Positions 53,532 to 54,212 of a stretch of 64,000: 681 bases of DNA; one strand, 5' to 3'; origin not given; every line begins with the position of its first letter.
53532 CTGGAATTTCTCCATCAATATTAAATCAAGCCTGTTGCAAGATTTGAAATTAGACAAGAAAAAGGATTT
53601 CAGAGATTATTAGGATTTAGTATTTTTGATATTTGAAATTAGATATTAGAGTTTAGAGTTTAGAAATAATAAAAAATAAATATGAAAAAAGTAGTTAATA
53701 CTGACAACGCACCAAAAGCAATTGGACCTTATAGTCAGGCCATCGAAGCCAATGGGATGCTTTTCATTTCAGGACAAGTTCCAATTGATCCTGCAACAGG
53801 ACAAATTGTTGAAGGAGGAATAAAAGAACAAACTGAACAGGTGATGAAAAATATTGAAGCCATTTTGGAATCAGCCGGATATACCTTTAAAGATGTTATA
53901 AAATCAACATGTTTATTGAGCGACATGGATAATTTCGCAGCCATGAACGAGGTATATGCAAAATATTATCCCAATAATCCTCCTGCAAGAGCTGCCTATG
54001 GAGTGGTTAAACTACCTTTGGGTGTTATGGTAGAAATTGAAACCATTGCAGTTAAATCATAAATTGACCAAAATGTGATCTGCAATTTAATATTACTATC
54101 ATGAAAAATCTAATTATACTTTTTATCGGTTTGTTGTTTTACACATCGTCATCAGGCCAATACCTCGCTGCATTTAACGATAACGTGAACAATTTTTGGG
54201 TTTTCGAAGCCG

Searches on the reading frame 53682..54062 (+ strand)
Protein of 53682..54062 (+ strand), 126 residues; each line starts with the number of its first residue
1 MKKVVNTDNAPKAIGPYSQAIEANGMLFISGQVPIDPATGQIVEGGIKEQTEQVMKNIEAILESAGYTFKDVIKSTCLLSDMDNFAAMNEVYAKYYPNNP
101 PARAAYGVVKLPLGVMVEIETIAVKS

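Call 91: search_protein_families(library=ncbifam, proteins=[window:53682-54062:+], max_evalue=0.001)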
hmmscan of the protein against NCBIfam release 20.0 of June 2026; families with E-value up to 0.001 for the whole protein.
window:53682-54062:+ (126 aa): 3 families
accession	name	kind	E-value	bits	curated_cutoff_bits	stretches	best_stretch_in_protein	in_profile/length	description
TIGR00004.1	TIGR00004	subfamily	4.2e-52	175.6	106.25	1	2-125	1-125/125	Rid family detoxifying hydrolase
NF008490.0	PRK11401.1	equivalog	9.3e-31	106.4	222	1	1-126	1-128/129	enamine/imine deaminase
TIGR03610.1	RutC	equivalog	2.2e-22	79.5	169.1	1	2-123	3-124/127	pyrimidine utilization protein C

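Call 103: find_encoding_contigs(protein=window:53682-54062:+, flank=10000, max_places=8)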
Protein window:53682-54062:+ (126 aa): 1 contig read that carries it; 1 place shown.
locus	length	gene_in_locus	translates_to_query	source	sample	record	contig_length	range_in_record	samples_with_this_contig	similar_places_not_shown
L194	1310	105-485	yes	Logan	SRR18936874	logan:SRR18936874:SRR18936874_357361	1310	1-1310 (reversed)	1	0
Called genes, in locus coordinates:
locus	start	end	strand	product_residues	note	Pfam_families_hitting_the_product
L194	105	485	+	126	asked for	PF01042:Ribonuc_L-PSP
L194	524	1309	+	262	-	?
